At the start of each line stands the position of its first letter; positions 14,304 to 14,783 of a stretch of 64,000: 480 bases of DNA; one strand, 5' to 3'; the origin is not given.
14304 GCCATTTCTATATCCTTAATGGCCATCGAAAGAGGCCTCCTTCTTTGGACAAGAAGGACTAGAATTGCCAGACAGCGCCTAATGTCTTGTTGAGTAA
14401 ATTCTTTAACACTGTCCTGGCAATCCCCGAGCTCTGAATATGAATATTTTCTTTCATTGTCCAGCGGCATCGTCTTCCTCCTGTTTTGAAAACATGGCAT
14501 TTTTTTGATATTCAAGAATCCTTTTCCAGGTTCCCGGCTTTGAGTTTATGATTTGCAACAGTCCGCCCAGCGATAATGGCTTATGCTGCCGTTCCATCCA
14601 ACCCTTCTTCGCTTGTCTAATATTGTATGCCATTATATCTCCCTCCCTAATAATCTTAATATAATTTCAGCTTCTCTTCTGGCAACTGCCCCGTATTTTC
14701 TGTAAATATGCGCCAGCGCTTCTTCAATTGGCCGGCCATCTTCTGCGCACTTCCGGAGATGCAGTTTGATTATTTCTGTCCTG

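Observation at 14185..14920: Compositionally distinct, tightly coupled cassette of three small genes (72, 59, 78 aa) between serS and lysS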

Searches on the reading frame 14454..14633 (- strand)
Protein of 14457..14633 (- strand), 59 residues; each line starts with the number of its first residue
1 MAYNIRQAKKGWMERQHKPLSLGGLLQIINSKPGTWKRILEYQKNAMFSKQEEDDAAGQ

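Call 4: search_protein_families(library=pfam, proteins=[window:14457-14633:-], max_evalue=10)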
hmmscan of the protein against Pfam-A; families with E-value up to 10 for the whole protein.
seq(59 aa): 0 families

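Call 5: search_protein_families(library=phrogs, proteins=[window:14457-14633:-], max_evalue=10)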
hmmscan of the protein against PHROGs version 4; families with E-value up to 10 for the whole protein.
seq(59 aa): 0 families

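Call 19: search_protein_families(library=padloc, proteins=[window:14457-14633:-], max_evalue=10)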
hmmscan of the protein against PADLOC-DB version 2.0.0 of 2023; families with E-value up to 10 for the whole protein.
seq(59 aa): 0 families

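Call 20: search_protein_families(library=ncbifam, proteins=[window:14457-14633:-], max_evalue=10)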
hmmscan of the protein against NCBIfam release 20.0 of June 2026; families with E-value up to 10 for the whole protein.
seq(59 aa): 0 families

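Call 33: find_homologous_proteins(query=A5, max_evalue=10)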
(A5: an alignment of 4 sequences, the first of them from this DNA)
Query A5 (4 sequences) (59 aa, profile of the alignment): 7 proteins with E <= 10 among 87 candidates.
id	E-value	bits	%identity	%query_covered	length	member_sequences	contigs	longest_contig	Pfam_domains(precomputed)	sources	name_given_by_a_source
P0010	1.3e-29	120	46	100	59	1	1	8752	-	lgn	-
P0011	2.5e-29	119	39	92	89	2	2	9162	-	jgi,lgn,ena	-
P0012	2.7e-26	109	100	100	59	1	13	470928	-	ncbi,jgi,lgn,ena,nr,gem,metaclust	ncbi:MAG TPA: hypothetical protein P5262_03755 [Candidatus Moranbacteria bacterium]|nr:hypothetical 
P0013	2.1e-16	77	48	88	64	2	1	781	-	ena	-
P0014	1.8e-11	61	42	88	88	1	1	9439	-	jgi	jgi:hypothetical protein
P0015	3.5e-11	60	46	58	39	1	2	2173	-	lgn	-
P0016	1.4e-9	55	40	88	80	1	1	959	-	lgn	-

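Call 35: search_solved_structures(query=A5, max_evalue=10)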
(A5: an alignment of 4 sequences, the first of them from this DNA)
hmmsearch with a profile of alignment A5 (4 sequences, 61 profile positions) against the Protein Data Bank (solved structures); distinct sequences matched with E-value up to 10: 1.
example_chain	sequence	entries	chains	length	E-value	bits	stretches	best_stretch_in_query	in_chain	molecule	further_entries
7r08_A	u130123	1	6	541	1.2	12.2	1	6-28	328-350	Reverse transcriptase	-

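Call 36: find_encoding_contigs(protein=P0014, flank=8000, max_places=4)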
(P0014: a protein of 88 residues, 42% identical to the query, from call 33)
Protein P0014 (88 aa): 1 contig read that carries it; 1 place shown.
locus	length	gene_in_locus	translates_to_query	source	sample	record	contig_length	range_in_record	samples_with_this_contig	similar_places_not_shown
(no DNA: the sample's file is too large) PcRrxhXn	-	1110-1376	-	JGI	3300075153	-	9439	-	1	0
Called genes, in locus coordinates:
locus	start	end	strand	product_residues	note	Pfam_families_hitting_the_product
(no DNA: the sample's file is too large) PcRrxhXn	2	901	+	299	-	?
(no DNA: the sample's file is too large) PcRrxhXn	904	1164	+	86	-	PF04266:ASCH (weak), PF12961:DUF3850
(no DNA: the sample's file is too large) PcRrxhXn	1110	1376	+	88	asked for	-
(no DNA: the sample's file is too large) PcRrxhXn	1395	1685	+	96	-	-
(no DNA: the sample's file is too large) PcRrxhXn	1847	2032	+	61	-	-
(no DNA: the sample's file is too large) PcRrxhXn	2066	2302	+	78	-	-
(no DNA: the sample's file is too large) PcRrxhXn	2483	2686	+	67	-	-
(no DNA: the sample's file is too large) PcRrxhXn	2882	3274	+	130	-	-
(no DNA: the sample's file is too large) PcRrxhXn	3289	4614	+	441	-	PF02403:Seryl_tRNA_N, PF00587:tRNA-synt_2b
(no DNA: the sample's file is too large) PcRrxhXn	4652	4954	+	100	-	-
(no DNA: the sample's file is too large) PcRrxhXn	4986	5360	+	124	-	PF10543:ORF6N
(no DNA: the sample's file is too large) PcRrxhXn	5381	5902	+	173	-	-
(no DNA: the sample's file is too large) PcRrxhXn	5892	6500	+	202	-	PF13489:Methyltransf_23, PF05175:MTS (weak), PF07021:MetW (weak), PF13649:Methyltransf_25, PF13847:Methyltransf_31, PF08241:Methyltransf_11, PF08242:Methyltransf_12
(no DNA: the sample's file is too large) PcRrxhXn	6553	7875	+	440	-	PF00232:Glyco_hydro_1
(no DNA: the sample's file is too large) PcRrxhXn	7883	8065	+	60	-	-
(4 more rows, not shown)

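Call 45: find_related_loci(query=A6, collection=genome_contigs, flank=6000)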
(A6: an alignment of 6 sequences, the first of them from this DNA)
Query A6 (59 aa) in genome_contigs; peptide patterns used: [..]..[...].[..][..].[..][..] (x = any residue, [..] = any of these).
1 stretches matched a pattern; 1 encode a relative of the query (tblastn E <= 1e-3); 1 distinct loci.
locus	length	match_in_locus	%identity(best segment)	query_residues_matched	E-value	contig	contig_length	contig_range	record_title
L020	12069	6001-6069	43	27-49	4e-4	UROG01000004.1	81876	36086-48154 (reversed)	uncultured Clostridiales bacterium isolate UMGS1192 genome assembly, contig: NODE_84_length_81876_cov_11.854157, whole g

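Call 48: find_related_loci(query=A6, collection=viral_contigs, flank=6000)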
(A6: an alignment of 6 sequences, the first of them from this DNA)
Query A6 (59 aa) in viral_contigs; peptide patterns used: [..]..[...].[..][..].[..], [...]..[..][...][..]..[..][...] (x = any residue, [..] = any of these).
23 stretches matched a pattern, but none encodes a relative of the query by tblastn (E <= 1e-3).

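Call 61: search_protein_representatives(alignment_id=A8)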
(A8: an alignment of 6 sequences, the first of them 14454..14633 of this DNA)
Query: 6 sequences, 64 profile positions. Proteins with E-value up to 0.001 (for the whole library): 14; up to 1e-10: 6; up to 1e-30: 0. The best 14 are listed.
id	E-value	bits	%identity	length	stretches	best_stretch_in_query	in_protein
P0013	1.2e-30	121.3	-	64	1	1-64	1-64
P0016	5.2e-27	109.6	-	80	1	1-58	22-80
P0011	8.0e-27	109.0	-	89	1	6-61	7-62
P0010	1.1e-26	108.5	-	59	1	4-60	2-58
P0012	8.5e-25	102.5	-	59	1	4-59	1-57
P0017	3.1e-14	68.7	-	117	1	1-58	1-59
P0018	2.6e-09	52.9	-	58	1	6-59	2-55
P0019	1.0e-08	51.0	-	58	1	1-53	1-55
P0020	2.3e-05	40.3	-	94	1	6-56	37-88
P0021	3.6e-05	39.6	-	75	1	10-51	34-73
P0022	4.7e-05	39.2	-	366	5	21-39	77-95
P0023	1.1e-04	38.1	-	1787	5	8-36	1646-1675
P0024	1.5e-04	37.6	-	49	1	1-48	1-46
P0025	3.6e-04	36.4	-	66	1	21-57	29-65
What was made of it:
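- g2 has 14 hits in 1.84 billion representatives (call 61).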

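Call 64: find_encoding_contigs(protein=P0017, flank=6000, max_places=4)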
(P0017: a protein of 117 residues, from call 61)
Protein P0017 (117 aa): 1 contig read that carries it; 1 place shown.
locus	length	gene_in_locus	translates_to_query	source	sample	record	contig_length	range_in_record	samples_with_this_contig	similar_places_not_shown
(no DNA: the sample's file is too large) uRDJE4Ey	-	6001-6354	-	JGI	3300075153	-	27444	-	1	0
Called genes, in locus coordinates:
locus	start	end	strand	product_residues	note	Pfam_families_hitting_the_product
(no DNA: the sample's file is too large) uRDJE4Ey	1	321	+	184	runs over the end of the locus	PF04093:MreD (weak)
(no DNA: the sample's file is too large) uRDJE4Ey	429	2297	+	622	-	PF03717:PBP_dimer, PF00905:Transpeptidase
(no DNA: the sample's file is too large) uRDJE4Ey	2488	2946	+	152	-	PF03449:GreA_GreB_N, PF01272:GreA_GreB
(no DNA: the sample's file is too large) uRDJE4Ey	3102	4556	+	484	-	PF01336:tRNA_anti-codon, PF00152:tRNA-synt_2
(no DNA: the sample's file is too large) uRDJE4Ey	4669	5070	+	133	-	PF01371:Trp_repressor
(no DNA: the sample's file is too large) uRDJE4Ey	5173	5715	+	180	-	PF01725:Ham1p_like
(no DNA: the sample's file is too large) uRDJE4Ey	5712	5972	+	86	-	PF12961:DUF3850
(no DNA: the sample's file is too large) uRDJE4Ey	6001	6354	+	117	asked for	-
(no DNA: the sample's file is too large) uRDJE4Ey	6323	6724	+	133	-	-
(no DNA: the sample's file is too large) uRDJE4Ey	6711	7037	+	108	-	-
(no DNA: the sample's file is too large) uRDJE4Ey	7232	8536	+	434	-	PF02403:Seryl_tRNA_N, PF00587:tRNA-synt_2b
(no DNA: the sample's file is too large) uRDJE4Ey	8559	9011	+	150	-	-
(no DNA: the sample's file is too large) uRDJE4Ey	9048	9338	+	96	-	-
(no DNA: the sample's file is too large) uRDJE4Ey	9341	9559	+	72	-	-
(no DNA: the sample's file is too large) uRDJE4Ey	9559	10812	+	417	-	PF00232:Glyco_hydro_1, PF00150:Cellulase (weak), PF00232:Glyco_hydro_1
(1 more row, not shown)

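Call 65: find_encoding_contigs(protein=P0019, flank=6000, max_places=3)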
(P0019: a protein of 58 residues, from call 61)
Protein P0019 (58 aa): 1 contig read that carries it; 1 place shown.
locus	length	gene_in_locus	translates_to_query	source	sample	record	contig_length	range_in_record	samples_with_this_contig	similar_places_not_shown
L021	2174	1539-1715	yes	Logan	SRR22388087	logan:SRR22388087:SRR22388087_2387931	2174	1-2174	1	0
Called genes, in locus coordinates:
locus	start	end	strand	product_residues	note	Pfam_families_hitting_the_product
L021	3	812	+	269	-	?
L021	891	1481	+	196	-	PF02545:Maf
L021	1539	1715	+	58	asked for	-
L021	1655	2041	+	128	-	-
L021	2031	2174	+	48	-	?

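Call 66: find_encoding_contigs(protein=P0020, flank=6000, max_places=3)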
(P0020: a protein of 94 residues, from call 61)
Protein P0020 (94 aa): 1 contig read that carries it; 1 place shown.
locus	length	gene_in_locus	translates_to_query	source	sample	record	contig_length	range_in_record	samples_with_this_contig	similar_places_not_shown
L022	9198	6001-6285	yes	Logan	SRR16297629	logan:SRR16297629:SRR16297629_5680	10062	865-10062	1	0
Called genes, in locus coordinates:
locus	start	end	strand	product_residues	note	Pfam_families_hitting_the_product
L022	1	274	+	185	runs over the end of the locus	PF04093:MreD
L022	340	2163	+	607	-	PF03717:PBP_dimer, PF00905:Transpeptidase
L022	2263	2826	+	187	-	PF03449:GreA_GreB_N, PF01272:GreA_GreB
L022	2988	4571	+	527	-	PF01921:tRNA-synt_1f, PF19269:Anticodon_2 (weak)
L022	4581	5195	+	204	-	PF01966:HD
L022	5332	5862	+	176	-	PF01569:PAP2, PF14378:PAP2_3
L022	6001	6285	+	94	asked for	-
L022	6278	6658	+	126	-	-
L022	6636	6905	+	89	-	-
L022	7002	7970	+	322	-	PF01966:HD (weak)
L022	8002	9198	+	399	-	?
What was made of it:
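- Strict synteny over deep divergence, including a lineage with class I LysRS (call 66), argues for a vertically inherited host function rather than a selfish module. The module is syntenic across deep divergence rather than patchily scattered (calls 64-66). Position downstream of lysS is conserved over deep divergence (calls 64-66).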

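Call 67: find_encoding_contigs(protein=P0018, flank=6000, max_places=3)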
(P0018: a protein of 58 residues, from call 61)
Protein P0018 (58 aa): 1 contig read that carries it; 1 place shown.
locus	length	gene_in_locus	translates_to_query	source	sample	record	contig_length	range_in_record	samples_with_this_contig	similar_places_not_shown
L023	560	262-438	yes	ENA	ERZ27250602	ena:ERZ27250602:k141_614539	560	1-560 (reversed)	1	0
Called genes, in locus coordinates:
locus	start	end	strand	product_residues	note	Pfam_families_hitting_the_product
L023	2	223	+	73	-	?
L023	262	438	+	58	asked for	-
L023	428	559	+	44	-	?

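Call 71: search_protein_families(library=pfam, proteins=[P0017, P0020, P0021], max_evalue=10)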
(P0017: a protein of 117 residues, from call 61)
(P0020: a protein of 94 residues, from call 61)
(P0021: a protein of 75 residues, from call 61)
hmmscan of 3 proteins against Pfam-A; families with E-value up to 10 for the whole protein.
P0017 (117 aa): 0 families

P0020 (94 aa): 1 family
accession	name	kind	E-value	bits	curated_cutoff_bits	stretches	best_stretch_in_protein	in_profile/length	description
PF15225.11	IL32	-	0.0023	18.7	27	1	39-78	6-45/100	Interleukin 32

P0021 (75 aa): 0 families

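Call 81: find_related_loci(query=A11, collection=metagenome_contigs, flank=5000)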
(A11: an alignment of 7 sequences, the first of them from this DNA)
Query A11 (59 aa) in metagenome_contigs; peptide patterns used: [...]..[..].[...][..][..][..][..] (x = any residue, [..] = any of these).
54 stretches matched a pattern; 2 encode a relative of the query (tblastn E <= 1e-3); 2 distinct loci.
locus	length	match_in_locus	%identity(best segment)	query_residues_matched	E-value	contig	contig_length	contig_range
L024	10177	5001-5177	100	1-59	2e-38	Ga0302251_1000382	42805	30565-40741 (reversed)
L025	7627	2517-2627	49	20-55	2e-7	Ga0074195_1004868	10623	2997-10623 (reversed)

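Call 96: search_solved_structures(query=A10, max_evalue=10)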
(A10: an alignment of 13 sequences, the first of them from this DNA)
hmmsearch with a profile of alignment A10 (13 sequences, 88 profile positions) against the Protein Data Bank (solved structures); distinct sequences matched with E-value up to 10: 3.
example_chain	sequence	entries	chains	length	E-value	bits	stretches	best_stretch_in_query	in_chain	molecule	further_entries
4d0n_B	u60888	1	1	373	1.5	12.5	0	37-56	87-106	A-KINASE ANCHOR PROTEIN 13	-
4d0o_A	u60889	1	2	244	5.1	10.7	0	37-56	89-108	A-KINASE ANCHOR PROTEIN 13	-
5cwd_A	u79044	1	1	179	8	10.1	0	40-78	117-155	Designed helical repeat protein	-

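Call 115: find_encoding_contigs(protein=P0025, flank=6000, max_places=3)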
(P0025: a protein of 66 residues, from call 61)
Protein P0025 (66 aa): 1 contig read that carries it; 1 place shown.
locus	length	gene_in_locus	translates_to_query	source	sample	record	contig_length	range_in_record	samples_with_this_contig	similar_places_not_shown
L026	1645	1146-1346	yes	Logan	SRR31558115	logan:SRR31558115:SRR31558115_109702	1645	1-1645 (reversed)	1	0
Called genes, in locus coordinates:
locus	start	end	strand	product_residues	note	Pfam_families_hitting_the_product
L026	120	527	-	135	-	-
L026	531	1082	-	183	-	-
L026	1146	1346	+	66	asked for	-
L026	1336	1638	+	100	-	-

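Call 122: search_protein_families(library=pfam, proteins=[L026:9-1121:+], max_evalue=1)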
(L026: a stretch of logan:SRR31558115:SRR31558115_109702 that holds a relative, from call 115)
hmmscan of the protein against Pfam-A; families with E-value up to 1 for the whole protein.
L026:9-1121:+ (370 aa): 9 families
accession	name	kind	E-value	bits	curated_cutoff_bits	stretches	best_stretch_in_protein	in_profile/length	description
PF13683.12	rve_3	-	2.1e-14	53.4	26.5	1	290-350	8-67/67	Integrase core domain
PF00665.32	rve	-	2.8e-11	44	32.6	1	206-295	8-102/102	Integrase core domain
PF13518.12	HTH_28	-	2.7e-09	37.4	25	1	61-112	2-52/52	Helix-turn-helix domain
PF13565.12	HTH_32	-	1.7e-06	28.9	33.7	1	88-163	1-71/73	Homeodomain-like domain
PF13551.12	HTH_29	-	4.4e-05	23.9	28.1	1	74-117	14-56/64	Winged helix-turn helix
PF13610.12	DDE_Tnp_IS240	-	8.7e-05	23.1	27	1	215-316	13-114/139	DDE domain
PF13011.12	LZ_Tnp_IS481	-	0.00067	20.3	22.2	1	79-132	32-84/85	leucine-zipper of insertion element IS481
PF13384.12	HTH_23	-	0.0029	17.8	24.6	1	61-98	7-43/50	Homeodomain-like domain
PF13022.12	HTH_Tnp_1_2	-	0.0088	16.6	27.9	1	67-106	21-58/122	Helix-turn-helix of insertion element transposase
